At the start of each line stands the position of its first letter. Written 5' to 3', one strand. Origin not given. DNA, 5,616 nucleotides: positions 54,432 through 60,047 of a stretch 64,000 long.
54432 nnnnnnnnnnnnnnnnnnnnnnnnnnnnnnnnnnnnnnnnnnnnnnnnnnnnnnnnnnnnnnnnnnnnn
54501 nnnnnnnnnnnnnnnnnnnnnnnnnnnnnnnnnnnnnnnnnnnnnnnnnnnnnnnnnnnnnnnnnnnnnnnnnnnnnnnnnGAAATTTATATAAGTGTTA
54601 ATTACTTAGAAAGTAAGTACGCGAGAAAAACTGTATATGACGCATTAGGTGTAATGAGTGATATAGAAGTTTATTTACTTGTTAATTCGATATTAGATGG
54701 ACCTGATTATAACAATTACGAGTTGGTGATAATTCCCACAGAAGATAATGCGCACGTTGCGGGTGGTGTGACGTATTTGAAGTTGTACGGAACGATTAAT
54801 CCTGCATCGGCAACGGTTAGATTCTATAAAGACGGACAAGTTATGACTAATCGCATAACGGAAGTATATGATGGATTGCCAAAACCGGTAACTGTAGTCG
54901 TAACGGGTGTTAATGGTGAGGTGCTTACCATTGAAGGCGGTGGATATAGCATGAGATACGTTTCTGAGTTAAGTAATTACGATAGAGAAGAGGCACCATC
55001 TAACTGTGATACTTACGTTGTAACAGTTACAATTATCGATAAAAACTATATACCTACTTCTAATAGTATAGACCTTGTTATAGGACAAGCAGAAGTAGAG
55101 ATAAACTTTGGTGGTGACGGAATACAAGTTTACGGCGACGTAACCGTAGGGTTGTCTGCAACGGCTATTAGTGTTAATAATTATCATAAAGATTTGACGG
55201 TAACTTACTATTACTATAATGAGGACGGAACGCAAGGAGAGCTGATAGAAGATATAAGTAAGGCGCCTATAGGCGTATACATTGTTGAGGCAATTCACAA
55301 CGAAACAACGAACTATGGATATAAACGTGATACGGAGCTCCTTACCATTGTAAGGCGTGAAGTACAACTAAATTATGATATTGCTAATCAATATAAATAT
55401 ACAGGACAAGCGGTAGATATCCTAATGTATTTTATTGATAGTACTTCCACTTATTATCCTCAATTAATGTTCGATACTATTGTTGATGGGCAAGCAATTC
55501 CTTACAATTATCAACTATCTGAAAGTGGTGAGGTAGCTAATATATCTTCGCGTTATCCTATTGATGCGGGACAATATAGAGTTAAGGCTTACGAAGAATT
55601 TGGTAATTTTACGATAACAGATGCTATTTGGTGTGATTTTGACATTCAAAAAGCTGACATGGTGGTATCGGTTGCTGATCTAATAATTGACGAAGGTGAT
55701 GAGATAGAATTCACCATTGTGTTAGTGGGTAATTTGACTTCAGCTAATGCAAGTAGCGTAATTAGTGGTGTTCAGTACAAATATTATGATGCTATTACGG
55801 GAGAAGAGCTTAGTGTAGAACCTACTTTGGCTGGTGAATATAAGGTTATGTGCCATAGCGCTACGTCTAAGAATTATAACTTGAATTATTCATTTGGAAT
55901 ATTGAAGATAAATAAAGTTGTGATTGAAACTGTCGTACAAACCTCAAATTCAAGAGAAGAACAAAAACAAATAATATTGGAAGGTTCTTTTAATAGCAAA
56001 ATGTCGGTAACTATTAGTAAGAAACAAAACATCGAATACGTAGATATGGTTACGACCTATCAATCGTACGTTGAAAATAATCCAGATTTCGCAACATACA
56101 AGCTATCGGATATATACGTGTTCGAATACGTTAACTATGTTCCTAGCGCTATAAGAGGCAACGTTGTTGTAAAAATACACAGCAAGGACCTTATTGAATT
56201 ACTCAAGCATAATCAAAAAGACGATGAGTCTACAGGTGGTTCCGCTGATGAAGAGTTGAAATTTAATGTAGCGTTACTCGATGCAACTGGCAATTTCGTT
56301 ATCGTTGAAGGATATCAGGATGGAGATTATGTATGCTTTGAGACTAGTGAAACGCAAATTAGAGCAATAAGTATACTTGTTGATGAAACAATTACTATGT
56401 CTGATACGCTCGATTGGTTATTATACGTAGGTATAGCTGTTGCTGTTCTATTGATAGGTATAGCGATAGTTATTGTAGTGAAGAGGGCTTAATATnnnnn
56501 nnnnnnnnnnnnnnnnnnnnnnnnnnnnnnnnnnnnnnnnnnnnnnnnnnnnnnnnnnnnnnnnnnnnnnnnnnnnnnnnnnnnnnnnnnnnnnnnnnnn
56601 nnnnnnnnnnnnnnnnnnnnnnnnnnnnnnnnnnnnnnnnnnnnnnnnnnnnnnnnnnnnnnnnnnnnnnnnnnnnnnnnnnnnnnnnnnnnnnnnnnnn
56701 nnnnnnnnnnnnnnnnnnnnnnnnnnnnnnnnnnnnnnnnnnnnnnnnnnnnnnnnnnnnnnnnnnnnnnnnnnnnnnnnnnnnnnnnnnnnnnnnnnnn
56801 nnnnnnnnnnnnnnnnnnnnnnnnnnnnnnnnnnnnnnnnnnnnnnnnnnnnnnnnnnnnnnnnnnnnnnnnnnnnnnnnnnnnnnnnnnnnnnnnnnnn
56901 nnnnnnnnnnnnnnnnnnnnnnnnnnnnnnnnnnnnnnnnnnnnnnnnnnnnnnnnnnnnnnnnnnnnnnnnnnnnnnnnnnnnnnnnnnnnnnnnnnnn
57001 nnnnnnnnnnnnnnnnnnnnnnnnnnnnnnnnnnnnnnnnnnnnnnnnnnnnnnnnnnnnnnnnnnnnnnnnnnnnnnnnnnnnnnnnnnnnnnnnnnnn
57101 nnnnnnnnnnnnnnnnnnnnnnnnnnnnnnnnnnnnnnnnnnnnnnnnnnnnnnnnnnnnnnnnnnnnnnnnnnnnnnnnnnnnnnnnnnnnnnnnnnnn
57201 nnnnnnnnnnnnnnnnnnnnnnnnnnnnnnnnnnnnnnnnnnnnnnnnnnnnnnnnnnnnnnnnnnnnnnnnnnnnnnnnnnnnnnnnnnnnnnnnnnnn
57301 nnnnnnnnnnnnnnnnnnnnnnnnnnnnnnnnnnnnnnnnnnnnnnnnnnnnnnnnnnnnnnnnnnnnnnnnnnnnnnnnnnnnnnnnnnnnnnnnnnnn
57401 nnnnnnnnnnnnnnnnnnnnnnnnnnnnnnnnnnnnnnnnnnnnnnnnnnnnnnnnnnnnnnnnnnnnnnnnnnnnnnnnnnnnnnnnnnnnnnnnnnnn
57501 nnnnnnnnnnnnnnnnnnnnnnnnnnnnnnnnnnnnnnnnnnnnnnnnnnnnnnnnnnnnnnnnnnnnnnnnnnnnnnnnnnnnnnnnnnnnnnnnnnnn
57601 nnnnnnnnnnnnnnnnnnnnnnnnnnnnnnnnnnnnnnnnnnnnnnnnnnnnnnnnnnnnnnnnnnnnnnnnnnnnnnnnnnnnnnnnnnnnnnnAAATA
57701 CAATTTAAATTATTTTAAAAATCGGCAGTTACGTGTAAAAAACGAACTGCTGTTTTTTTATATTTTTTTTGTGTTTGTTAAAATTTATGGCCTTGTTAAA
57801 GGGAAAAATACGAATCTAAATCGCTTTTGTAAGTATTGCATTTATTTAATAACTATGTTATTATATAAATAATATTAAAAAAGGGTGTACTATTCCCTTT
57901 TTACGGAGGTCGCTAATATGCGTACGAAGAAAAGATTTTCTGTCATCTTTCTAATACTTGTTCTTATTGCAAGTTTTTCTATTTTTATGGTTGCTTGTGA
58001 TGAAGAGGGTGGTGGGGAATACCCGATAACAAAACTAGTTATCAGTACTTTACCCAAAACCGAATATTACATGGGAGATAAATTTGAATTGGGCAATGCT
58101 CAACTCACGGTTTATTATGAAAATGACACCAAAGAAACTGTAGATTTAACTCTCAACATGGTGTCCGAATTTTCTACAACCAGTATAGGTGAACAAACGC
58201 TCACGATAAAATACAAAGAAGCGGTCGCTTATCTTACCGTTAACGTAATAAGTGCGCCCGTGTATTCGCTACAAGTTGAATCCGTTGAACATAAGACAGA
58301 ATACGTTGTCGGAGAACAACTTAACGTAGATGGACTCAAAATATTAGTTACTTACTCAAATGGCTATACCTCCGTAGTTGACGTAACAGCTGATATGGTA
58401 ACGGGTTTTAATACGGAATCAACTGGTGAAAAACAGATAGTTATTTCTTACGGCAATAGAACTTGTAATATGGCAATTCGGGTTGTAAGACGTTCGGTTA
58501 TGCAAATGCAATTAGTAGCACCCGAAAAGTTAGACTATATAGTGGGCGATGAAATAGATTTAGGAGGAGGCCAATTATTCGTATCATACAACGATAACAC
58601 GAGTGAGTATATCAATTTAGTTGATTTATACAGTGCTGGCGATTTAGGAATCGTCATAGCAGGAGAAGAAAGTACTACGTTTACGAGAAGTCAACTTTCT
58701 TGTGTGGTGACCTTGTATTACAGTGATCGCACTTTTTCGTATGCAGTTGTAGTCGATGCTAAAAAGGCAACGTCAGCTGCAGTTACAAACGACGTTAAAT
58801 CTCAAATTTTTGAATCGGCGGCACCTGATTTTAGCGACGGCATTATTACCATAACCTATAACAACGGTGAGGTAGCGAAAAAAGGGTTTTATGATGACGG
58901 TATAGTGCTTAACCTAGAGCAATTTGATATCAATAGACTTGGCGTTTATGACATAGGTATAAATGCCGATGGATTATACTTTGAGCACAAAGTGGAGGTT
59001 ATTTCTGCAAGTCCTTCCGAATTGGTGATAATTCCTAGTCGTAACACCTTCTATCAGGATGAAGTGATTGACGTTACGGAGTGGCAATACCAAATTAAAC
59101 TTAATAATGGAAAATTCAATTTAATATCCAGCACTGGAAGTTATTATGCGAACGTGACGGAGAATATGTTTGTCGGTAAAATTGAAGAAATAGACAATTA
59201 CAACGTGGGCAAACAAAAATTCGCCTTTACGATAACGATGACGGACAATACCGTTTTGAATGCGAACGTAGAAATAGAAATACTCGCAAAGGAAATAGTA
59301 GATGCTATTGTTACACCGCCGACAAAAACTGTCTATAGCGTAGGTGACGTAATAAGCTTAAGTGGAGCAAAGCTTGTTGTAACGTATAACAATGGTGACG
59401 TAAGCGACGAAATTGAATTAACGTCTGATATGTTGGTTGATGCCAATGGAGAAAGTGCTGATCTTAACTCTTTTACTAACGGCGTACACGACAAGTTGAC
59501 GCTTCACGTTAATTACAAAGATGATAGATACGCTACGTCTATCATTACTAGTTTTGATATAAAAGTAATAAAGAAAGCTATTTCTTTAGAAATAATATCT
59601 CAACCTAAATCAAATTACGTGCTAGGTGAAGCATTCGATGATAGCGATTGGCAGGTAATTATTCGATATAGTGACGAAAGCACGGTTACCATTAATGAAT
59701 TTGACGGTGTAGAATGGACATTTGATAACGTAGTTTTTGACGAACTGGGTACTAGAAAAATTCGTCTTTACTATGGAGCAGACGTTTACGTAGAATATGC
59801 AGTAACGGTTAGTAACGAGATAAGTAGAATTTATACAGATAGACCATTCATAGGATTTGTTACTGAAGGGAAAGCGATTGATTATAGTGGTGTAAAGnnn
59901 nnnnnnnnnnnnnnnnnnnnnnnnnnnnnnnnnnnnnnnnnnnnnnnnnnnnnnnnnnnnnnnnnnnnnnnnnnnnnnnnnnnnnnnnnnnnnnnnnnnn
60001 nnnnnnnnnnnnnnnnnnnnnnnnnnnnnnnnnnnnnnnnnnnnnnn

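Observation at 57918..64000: A reading frame of more than 2000 codons is missing from the ORF track: a third giant surface lipoprotein running off the window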

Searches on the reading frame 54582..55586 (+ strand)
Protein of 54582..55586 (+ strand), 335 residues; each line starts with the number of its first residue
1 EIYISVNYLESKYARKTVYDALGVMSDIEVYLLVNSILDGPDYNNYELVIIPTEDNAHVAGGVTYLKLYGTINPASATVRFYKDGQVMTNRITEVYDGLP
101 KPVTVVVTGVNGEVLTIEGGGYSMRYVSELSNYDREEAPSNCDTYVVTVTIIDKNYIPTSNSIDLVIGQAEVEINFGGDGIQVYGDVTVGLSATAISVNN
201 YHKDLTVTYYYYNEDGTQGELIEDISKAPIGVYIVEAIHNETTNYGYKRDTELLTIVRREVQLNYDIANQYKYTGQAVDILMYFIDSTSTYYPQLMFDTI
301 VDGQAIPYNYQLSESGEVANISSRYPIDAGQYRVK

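Call 80: search_protein_families(library=pfam, max_evalue=0.05, proteins=[window:54582-55586:+])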
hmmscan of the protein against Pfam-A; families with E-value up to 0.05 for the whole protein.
window:54582-55586:+ (335 aa): 2 families
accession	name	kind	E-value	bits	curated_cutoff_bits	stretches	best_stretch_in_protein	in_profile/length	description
PF18887.5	MBG_3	-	2.6e-05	24.7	25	1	90-170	6-71/72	MBG domain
PF07559.19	FlgE_D2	-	0.0045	17.9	22.7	0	16-101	26-96/142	Flagellar basal body protein FlaE D2 domain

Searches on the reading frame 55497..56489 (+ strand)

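Call 80: search_protein_families(library=pfam, max_evalue=0.05, proteins=[window:55497-56489:+])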
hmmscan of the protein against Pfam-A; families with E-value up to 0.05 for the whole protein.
window:55497-56489:+ (331 aa): 1 family
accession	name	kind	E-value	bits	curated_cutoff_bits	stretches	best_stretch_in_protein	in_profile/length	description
PF21060.3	Reovirus_L2_6th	-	0.031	15.1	27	0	71-123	32-84/98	Reovirus core-spike protein lambda-2 (L2), 6th domain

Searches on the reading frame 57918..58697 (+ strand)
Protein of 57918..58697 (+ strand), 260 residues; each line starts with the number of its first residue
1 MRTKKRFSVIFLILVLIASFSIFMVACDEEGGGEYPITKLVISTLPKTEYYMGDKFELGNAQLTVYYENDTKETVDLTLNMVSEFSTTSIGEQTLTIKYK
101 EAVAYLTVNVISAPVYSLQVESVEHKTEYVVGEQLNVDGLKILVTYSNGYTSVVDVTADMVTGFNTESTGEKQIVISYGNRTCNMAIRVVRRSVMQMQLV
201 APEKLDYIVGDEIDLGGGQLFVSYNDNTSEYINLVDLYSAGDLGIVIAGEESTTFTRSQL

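Call 16: search_protein_families(library=pfam, max_evalue=1, proteins=[window:57918-58697:+])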
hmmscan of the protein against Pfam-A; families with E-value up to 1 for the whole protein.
seq(260 aa): 1 family
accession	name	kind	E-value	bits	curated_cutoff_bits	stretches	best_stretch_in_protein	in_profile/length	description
PF07523.18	Big_3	-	6.2e-25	87.7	21.2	3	124-189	3-68/68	Bacterial Ig-like domain (group 3)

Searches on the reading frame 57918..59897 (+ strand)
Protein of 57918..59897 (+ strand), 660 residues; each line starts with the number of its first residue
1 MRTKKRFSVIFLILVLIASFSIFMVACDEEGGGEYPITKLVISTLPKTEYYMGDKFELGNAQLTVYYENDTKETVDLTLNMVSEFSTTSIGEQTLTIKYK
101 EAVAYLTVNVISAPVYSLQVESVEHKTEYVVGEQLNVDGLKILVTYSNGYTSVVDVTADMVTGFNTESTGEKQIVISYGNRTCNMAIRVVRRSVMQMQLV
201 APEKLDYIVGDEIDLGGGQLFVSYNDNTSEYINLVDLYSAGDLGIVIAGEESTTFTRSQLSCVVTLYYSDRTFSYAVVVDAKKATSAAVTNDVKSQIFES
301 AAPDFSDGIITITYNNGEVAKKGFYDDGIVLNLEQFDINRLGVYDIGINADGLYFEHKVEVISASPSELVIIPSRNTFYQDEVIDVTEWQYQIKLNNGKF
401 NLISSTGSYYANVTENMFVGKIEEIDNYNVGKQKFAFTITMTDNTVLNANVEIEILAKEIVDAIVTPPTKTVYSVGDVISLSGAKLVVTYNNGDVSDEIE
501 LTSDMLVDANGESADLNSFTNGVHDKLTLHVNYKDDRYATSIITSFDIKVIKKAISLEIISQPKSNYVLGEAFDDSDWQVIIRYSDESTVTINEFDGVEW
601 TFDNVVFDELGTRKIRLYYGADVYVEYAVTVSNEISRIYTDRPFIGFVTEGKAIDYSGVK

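Call 90: search_solved_structures(query=window:57918-59897:+, max_evalue=0.01)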
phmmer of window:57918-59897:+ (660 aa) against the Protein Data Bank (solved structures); distinct sequences matched with E-value up to 0.01: 3.
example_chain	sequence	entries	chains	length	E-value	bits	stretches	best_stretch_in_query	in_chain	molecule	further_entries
2l7y_A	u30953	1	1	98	2e-05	26.3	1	40-120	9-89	Putative endo-beta-N-acetylglucosaminidase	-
4fdw_A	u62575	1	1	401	0.00052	21.6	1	107-178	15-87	leucine rich hypothetical protein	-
4fd0_A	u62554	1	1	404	0.0013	20.3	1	112-181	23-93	Leucine rich hypothetical protein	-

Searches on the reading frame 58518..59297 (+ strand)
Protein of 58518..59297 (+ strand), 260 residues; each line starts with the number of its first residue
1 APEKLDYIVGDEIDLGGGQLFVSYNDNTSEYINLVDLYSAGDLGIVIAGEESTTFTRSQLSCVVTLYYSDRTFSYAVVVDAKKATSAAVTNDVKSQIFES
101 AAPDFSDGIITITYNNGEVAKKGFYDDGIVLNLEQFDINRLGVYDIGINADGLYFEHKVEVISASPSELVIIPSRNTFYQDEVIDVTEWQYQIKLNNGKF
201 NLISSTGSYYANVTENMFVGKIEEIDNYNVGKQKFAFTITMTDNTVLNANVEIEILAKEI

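Call 16: search_protein_families(library=pfam, max_evalue=1, proteins=[window:58518-59297:+])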
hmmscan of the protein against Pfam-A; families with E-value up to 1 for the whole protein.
seq(260 aa): 2 families
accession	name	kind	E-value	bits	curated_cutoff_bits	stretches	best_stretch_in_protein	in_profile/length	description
PF07523.18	Big_3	-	0.00013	22.6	21.2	2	104-152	15-59/68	Bacterial Ig-like domain (group 3)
PF08860.15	DUF1827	-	0.2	12.4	23.4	1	201-260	2-61/92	Domain of unknown function (DUF1827)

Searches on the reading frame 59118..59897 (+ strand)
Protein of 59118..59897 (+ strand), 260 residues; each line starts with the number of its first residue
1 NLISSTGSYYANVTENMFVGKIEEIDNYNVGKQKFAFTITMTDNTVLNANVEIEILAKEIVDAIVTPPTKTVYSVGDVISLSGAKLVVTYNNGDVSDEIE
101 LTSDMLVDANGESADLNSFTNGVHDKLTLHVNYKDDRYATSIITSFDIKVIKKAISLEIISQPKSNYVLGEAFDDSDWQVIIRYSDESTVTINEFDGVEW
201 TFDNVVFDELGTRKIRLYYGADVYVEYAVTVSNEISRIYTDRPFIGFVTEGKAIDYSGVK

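Call 16: search_protein_families(library=pfam, max_evalue=1, proteins=[window:59118-59897:+])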
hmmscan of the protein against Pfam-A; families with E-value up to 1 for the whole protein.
seq(260 aa): 2 families
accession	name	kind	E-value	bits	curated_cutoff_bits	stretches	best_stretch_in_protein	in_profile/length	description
PF07523.18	Big_3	-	2.3e-10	41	21.2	2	161-231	2-68/68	Bacterial Ig-like domain (group 3)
PF08860.15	DUF1827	-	0.22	12.2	23.4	1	2-61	3-62/92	Domain of unknown function (DUF1827)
